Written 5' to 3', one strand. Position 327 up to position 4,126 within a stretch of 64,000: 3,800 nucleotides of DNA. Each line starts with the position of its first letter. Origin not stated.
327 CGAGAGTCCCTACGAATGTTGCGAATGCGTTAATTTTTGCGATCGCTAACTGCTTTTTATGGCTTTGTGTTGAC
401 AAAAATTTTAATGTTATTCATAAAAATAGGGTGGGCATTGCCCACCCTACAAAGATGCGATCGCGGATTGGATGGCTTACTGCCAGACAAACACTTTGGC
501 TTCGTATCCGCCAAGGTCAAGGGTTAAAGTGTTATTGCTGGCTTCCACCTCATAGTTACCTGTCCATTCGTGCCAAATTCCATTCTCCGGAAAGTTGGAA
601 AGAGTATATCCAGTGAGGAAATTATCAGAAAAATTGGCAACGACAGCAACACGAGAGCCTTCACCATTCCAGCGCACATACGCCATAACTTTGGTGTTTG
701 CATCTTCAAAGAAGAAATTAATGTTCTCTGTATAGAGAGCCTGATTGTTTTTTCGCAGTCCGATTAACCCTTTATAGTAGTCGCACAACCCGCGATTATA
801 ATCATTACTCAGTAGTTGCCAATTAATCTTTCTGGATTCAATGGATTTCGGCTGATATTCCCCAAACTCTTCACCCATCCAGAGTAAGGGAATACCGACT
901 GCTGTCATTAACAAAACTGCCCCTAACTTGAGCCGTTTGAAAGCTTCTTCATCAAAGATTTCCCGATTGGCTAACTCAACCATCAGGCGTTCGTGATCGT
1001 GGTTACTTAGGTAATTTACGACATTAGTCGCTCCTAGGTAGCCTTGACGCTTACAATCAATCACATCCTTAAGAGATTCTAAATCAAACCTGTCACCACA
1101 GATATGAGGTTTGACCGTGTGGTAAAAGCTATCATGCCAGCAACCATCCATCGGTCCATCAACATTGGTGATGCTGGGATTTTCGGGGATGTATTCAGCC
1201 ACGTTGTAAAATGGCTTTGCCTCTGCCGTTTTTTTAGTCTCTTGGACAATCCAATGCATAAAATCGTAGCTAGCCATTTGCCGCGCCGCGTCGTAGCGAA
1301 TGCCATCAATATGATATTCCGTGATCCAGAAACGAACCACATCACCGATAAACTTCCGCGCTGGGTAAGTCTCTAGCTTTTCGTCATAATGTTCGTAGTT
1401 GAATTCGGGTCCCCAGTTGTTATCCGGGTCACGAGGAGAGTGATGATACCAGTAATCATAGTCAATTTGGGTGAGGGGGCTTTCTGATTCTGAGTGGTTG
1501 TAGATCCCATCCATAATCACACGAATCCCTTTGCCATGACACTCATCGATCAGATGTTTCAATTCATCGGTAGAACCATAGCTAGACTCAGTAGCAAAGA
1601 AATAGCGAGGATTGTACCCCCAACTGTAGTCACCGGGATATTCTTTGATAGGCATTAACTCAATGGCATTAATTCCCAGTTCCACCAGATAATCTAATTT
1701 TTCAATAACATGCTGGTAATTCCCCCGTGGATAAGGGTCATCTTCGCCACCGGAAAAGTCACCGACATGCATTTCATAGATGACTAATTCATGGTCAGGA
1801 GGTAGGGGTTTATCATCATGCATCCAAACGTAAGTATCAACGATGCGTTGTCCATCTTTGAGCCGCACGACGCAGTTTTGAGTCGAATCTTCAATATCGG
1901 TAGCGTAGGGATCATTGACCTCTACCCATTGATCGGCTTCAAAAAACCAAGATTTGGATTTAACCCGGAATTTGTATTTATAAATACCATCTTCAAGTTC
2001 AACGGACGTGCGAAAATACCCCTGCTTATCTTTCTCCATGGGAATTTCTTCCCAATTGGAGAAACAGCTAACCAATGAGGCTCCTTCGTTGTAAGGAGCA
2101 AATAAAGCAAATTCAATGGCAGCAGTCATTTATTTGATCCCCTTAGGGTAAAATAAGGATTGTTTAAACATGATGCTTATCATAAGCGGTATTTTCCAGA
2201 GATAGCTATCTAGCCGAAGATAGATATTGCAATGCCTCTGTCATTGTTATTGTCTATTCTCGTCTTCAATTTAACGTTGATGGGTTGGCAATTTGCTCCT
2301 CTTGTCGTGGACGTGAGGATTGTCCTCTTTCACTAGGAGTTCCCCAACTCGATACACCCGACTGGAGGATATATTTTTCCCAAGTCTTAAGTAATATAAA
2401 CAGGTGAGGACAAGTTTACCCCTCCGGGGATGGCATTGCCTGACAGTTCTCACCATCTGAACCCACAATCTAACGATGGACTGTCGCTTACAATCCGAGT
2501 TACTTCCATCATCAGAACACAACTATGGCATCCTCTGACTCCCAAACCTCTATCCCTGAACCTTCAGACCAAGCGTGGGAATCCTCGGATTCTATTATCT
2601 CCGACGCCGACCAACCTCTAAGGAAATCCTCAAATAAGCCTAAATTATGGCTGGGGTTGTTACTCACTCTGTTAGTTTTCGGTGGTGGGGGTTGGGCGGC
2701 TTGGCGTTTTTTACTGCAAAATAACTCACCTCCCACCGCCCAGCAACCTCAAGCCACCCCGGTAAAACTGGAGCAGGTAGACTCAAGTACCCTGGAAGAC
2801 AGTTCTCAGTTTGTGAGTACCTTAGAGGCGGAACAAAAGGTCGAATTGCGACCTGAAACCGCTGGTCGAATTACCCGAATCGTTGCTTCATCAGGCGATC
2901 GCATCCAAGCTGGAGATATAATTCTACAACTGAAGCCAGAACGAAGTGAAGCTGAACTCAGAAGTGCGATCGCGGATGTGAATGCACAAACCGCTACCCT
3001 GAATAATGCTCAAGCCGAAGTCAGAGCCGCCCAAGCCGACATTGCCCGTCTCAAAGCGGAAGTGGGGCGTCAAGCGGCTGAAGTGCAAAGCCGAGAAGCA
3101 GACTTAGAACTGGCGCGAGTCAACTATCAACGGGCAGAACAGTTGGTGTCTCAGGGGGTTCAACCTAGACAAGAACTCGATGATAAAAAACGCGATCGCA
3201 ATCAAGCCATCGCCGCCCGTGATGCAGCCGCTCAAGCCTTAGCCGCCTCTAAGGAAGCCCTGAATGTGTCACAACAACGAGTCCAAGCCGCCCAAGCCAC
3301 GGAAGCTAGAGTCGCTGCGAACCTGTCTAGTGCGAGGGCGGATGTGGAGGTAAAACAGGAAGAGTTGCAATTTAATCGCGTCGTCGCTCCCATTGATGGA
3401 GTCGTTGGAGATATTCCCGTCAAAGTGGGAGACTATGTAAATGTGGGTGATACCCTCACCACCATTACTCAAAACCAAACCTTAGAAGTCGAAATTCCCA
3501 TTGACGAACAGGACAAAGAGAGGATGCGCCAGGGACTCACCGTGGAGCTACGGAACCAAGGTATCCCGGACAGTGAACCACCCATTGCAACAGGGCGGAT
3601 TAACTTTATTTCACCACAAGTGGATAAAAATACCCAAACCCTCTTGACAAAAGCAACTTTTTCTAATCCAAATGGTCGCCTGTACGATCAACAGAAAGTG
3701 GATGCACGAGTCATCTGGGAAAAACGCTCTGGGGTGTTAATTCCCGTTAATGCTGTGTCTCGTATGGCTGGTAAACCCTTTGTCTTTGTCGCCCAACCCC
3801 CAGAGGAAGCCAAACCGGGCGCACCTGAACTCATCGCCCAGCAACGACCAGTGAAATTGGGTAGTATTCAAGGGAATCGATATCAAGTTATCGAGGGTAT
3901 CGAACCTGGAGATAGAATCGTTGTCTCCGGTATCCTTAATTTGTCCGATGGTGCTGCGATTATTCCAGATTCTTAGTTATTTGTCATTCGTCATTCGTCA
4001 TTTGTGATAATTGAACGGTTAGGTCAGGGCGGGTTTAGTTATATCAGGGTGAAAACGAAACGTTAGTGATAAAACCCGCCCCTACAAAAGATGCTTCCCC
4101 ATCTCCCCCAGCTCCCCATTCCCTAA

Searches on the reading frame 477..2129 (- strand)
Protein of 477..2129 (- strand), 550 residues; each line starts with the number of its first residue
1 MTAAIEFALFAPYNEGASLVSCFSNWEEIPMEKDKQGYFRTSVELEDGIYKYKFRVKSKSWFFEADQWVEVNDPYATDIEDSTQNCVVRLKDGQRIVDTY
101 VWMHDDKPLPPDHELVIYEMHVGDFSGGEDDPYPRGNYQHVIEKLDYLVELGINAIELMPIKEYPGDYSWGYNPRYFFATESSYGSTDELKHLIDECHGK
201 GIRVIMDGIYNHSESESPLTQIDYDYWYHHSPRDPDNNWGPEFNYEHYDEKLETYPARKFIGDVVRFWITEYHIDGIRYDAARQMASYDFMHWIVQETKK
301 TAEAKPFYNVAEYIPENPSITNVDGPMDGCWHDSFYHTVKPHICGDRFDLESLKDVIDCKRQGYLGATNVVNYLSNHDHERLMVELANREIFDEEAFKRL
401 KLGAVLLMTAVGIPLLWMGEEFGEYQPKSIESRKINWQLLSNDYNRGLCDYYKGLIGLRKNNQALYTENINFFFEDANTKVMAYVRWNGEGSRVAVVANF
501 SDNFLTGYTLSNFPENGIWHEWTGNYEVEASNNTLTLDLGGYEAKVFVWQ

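Call 67: search_protein_families(library=pfam, proteins=[window:477-2129:-], max_evalue=0.00001)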
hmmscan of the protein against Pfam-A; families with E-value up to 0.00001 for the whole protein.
window:477-2129:- (550 aa): 3 families
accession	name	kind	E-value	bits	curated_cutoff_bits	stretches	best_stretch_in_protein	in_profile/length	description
PF00128.31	Alpha-amylase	-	1.3e-28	100.9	22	1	133-435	15-367/446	Alpha amylase, catalytic domain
PF02922.24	CBM_48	-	2e-08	34.9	22.4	1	5-76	13-83/83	Carbohydrate-binding module 48 (Isoamylase N-terminal domain)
PF16561.11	AMPK1_CBM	-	6.2e-07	30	26.8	0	22-69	19-65/85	Glycogen recognition site of AMP-activated protein kinase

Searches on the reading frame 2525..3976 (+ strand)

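Call 67: search_protein_families(library=pfam, proteins=[window:2525-3976:+], max_evalue=0.00001)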
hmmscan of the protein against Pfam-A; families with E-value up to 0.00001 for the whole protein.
window:2525-3976:+ (483 aa): 5 families
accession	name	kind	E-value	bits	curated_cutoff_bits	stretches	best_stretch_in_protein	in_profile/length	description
PF13437.12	HlyD_3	-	8.2e-18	65.5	22.2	1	286-388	2-98/106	HlyD family secretion protein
PF16576.10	HlyD_D23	-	3.9e-17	62.7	30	1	106-386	20-208/214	Barrel-sandwich domain of CusB or HlyD membrane-fusion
PF12700.13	HlyD_2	-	4.2e-10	39.4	25.1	1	107-424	66-361/416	HlyD family secretion protein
PF13533.13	Biotin_lipoyl_2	-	8.8e-10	38.6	29.8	0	288-314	5-31/32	Biotin-lipoyl like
PF00364.28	Biotin_lipoyl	-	2.1e-07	31.1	22.1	0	284-314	43-73/73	Biotin-requiring enzyme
